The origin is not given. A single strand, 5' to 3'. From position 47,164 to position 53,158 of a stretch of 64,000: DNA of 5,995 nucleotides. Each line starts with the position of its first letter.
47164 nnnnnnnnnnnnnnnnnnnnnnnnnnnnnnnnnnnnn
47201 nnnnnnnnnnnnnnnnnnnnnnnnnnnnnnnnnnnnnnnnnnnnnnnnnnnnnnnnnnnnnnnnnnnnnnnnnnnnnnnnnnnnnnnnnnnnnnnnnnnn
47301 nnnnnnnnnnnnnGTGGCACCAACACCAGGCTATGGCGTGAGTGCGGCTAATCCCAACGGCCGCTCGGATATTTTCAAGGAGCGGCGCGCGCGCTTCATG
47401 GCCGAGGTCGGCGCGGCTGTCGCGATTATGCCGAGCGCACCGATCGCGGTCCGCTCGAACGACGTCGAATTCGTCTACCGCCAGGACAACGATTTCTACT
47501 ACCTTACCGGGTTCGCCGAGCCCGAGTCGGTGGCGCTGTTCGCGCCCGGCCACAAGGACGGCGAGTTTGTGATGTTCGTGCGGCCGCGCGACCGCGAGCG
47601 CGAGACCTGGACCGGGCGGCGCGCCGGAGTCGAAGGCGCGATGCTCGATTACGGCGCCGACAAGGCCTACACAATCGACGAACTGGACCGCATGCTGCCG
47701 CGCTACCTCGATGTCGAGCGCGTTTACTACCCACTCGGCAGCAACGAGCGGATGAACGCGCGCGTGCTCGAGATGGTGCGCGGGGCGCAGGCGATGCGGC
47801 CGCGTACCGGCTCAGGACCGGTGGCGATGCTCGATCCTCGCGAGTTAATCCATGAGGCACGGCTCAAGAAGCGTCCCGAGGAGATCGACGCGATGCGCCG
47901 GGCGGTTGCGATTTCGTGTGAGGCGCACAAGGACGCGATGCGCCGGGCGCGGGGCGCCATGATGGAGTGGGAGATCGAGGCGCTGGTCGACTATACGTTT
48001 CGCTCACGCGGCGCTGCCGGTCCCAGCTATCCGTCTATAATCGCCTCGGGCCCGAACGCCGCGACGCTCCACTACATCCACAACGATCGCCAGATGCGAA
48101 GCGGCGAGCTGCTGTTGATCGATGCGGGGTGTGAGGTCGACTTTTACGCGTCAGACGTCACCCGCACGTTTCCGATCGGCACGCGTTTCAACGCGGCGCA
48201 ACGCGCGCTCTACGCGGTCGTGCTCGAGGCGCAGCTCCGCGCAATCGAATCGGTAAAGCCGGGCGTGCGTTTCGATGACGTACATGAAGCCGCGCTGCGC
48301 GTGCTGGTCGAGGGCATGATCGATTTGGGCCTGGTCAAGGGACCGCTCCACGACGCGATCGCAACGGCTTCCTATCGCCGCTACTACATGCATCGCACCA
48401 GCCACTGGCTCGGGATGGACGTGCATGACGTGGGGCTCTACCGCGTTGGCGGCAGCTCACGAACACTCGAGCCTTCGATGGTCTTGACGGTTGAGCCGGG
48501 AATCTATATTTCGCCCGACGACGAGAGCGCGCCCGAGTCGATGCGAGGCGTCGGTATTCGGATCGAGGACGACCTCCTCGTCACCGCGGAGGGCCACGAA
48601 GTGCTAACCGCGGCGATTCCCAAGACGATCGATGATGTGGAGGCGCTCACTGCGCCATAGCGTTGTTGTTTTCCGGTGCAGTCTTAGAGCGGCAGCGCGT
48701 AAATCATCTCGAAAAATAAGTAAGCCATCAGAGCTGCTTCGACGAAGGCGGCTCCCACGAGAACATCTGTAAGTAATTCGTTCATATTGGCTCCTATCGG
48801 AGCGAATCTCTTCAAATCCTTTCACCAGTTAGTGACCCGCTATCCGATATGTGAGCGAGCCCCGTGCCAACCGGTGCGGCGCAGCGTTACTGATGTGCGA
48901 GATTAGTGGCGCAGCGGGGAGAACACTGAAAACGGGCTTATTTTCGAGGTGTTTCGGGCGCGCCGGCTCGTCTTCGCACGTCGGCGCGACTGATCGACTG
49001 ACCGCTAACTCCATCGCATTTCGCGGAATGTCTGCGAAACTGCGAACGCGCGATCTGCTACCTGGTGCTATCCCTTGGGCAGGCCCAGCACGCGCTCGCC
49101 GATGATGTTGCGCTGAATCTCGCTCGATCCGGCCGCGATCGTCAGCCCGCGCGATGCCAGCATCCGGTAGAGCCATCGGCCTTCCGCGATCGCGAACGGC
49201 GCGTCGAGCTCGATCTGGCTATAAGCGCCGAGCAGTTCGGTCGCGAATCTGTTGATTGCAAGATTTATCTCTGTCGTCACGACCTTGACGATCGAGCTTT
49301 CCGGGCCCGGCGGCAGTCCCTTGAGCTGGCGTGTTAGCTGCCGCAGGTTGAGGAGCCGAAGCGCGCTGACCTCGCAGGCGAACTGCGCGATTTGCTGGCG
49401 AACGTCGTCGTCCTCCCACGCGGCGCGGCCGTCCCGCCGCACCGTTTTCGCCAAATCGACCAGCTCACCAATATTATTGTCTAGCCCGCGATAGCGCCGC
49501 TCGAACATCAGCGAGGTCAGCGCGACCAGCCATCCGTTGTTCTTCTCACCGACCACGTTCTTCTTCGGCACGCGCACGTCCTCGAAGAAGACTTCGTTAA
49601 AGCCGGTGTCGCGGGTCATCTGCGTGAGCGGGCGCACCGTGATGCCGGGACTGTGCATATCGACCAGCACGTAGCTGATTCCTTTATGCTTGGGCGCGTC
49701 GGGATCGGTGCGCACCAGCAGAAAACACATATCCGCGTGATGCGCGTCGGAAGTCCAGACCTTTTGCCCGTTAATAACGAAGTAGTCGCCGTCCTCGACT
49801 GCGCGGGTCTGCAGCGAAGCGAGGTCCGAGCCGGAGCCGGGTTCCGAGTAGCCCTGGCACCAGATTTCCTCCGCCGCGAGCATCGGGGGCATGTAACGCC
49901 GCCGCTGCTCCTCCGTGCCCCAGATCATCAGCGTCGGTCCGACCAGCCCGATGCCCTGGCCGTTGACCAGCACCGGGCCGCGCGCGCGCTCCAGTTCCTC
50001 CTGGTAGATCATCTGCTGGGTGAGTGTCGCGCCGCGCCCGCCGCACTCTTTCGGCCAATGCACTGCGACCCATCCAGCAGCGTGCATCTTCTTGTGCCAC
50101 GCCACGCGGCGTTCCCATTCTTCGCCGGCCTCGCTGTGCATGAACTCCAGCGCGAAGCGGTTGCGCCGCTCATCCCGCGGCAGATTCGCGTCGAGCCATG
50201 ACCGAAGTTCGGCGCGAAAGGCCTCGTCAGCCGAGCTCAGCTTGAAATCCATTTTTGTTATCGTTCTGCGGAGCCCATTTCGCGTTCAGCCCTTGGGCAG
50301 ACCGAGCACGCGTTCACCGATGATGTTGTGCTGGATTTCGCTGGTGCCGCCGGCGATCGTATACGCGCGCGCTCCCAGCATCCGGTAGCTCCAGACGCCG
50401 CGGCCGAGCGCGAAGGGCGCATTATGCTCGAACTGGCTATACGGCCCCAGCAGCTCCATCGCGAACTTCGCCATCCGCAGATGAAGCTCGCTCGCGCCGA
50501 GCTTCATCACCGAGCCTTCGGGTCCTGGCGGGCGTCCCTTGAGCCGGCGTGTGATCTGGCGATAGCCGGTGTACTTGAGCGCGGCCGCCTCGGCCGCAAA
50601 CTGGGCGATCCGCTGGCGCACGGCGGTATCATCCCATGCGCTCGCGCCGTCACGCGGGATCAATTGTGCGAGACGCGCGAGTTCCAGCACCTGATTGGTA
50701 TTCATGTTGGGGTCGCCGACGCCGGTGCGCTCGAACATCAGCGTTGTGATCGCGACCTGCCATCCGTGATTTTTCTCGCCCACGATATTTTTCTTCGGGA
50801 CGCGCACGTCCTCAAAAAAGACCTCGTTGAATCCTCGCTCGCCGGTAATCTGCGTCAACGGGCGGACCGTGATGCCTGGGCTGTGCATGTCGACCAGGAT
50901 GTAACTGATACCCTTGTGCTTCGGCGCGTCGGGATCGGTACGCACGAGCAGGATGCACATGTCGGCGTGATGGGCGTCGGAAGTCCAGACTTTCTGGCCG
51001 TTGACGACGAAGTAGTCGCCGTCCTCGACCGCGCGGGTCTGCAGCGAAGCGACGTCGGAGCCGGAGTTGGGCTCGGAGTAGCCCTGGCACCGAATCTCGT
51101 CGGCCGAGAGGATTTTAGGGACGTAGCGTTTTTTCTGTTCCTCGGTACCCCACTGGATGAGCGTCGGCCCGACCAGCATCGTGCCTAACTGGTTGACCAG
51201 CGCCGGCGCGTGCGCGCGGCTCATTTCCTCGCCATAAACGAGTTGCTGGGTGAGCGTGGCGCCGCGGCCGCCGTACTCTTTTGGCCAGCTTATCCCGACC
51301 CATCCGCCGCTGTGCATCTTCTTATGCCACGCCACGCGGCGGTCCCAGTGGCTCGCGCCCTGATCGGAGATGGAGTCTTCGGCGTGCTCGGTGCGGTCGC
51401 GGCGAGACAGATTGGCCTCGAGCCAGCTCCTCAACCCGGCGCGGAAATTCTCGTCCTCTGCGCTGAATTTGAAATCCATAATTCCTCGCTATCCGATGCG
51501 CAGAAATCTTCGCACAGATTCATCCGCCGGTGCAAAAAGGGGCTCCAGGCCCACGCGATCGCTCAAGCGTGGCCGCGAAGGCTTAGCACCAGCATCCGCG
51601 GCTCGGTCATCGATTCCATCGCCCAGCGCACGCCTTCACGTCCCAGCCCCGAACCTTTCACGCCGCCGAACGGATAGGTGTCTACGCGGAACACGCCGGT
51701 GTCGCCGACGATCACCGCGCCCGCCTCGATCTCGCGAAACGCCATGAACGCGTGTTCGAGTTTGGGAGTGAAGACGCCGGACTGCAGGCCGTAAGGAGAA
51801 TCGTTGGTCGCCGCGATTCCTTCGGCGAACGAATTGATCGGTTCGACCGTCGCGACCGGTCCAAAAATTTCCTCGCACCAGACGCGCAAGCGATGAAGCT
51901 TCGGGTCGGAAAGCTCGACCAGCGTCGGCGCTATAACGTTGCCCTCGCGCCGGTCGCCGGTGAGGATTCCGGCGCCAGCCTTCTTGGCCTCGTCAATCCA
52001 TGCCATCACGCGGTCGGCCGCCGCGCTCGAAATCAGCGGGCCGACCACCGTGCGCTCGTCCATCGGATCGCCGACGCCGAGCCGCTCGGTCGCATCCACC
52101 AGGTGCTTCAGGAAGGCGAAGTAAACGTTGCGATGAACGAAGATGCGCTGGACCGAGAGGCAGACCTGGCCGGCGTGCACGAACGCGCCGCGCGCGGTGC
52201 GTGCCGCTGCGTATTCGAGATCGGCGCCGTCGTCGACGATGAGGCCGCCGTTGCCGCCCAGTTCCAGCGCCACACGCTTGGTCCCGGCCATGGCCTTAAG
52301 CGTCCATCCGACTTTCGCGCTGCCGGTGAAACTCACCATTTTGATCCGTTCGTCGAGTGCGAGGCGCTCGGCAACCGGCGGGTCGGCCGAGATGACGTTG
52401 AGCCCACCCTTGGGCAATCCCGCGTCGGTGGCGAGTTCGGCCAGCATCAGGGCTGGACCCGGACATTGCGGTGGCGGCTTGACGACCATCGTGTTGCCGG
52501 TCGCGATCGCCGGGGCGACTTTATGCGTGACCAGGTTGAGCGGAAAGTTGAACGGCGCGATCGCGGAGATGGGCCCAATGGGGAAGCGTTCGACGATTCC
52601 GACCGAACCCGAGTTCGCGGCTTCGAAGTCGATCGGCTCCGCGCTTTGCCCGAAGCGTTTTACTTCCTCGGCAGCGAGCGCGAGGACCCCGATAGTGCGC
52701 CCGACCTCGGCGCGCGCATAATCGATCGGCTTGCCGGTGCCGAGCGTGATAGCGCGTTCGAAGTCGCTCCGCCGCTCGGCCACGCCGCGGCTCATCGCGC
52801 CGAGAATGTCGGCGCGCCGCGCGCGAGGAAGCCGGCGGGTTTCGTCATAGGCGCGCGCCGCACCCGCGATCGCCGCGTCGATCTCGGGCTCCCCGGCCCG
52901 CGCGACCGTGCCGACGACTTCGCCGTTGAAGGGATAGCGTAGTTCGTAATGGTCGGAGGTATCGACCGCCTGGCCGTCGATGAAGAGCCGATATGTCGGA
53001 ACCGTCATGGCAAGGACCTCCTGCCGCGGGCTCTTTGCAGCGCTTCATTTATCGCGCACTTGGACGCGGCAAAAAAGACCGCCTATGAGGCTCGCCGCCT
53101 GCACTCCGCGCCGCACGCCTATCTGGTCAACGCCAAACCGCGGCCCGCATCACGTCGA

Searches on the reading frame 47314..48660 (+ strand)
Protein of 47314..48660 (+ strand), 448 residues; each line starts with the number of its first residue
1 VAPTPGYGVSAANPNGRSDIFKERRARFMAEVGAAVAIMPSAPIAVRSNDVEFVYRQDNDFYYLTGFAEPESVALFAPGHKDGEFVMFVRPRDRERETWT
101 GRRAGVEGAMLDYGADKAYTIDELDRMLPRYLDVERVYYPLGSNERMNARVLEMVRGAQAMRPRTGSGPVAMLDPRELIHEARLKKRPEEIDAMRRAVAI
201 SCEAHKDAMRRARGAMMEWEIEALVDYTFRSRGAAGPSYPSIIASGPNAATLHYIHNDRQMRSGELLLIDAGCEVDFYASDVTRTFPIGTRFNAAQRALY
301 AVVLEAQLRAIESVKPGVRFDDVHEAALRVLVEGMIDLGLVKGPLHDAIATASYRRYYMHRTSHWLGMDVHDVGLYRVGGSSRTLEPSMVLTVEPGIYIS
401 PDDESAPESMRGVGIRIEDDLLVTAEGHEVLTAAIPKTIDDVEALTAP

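Call 3: search_protein_families(library=pfam, proteins=[window:47314-48660:+])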
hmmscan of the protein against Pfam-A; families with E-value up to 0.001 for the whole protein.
window:47314-48660:+ (448 aa): 2 families
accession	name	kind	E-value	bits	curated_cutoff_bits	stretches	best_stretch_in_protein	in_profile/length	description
PF00557.29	Peptidase_M24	-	1.7e-66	224.4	23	1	193-425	2-208/208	Metallopeptidase family M24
PF05195.22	AMP_N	-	4e-36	123.8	24.6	1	21-134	1-116/121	Aminopeptidase P, N-terminal domain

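Call 4: search_protein_families(library=ncbifam, proteins=[window:47314-48660:+])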
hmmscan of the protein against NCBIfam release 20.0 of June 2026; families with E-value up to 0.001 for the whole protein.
window:47314-48660:+ (448 aa): 15 families
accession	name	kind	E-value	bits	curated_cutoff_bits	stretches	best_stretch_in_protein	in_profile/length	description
NF008131.0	PRK10879.1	equivalog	4.8e-124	414.5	465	1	21-447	6-433/438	Xaa-Pro aminopeptidase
NF007310.0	PRK09795.1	equivalog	9.9e-39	133.2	393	1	183-439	125-355/361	aminopeptidase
NF040821.1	dipep_PepQ_Arch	equivalog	6.2e-37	127.4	630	1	177-433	114-340/346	Xaa-Pro dipeptidase PepQ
NF010133.0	PRK13607.1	equivalog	4e-35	121.5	339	1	178-399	154-389/443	Xaa-Pro dipeptidase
TIGR00500.1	met_pdase_I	equivalog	1.6e-13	50.7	171.35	1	186-326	4-148/247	type I methionyl aminopeptidase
NF011720.0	PRK15173.1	subfamily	1.3e-10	40.9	420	1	170-331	100-259/343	peptidase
NF011173.0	PRK14575.1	equivalog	1.7e-10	40.4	850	1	170-332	163-323/406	putative peptidase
NF011174.0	PRK14576.1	subfamily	2.1e-10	40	487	1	170-333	162-323/405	putative endopeptidase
NF008970.0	PRK12318.1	equivalog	1.2e-09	37.8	267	1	186-326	44-190/291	methionyl aminopeptidase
NF038259.1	ectoine_DoeA_2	exception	7.9e-09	34.7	575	1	172-332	140-299/386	ectoine hydrolase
TIGR02993.1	ectoine_eutD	equivalog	1.9e-08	33.9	613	1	176-332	149-308/391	ectoine hydrolase DoeA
NF043017.1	DimsulpropLyDddP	equivalog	7.6e-08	31.5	600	1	153-327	177-353/443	dimethylsulfonioproprionate lyase DddP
TIGR00501.1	met_pdase_II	equivalog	4.3e-06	26.5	222.65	1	196-327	10-137/295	type II methionyl aminopeptidase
NF009533.0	PRK12897.1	equivalog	0.00015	21.2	488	1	187-325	6-148/248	type I methionyl aminopeptidase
TIGR00495.1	crvDNA_42K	hypoth_equivalog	0.00066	18.4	430.05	0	236-329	75-171/383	ErbB3-binding protein EBP1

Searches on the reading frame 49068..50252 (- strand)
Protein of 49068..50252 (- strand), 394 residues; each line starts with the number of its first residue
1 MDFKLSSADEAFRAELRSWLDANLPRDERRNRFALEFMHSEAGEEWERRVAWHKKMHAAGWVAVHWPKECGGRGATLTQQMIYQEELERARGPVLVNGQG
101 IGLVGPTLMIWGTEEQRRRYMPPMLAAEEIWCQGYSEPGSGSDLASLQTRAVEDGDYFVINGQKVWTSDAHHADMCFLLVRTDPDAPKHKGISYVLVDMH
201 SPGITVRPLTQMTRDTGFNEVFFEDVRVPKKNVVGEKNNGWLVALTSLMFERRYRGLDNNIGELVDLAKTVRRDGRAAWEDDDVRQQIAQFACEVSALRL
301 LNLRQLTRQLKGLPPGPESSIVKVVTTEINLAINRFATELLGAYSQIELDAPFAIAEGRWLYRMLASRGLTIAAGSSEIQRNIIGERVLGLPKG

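Call 7: search_protein_families(library=pfam, proteins=[window:49068-50252:-])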
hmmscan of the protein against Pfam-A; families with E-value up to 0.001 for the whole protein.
window:49068-50252:- (394 aa): 3 families
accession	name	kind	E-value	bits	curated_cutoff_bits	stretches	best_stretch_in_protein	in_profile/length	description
PF02770.24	Acyl-CoA_dh_M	-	4.7e-22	78.4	33.3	1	132-226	1-97/97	Acyl-CoA dehydrogenase, middle domain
PF00441.29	Acyl-CoA_dh_1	-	6.8e-22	78.7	22.4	1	238-389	1-150/150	Acyl-CoA dehydrogenase, C-terminal domain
PF02771.21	Acyl-CoA_dh_N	-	1.4e-17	64.6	22.9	1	10-128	5-113/113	Acyl-CoA dehydrogenase, N-terminal domain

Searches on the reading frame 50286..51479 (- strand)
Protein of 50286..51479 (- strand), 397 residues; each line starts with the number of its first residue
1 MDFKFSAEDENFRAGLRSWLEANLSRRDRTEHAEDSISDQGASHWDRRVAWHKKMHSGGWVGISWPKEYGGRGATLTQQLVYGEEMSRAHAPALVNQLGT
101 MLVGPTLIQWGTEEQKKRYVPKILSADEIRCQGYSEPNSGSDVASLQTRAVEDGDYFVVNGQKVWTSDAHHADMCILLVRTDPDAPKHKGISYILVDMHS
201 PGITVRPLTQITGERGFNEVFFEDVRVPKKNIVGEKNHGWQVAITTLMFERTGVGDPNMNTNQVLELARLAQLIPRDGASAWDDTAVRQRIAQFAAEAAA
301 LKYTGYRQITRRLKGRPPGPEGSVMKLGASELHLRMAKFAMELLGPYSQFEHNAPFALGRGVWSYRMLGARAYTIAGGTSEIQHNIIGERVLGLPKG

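Call 7: search_protein_families(library=pfam, proteins=[window:50286-51479:-])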
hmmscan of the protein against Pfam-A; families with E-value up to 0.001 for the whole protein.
window:50286-51479:- (397 aa): 3 families
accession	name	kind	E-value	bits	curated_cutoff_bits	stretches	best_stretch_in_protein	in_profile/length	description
PF00441.29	Acyl-CoA_dh_1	-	2.7e-23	83.2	22.4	1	237-392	1-150/150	Acyl-CoA dehydrogenase, C-terminal domain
PF02770.24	Acyl-CoA_dh_M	-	1.4e-22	80.1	33.3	1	131-225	1-97/97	Acyl-CoA dehydrogenase, middle domain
PF02771.21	Acyl-CoA_dh_N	-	7.7e-21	75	22.9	1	7-126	2-112/113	Acyl-CoA dehydrogenase, N-terminal domain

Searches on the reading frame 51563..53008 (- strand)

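Call 7: search_protein_families(library=pfam, proteins=[window:51563-53008:-])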
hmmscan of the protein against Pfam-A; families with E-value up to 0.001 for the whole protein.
window:51563-53008:- (481 aa): 1 family
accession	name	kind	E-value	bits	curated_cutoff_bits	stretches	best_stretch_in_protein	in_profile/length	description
PF00171.27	Aldedh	-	1.4e-134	449.6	23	1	18-471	6-459/461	Aldehyde dehydrogenase family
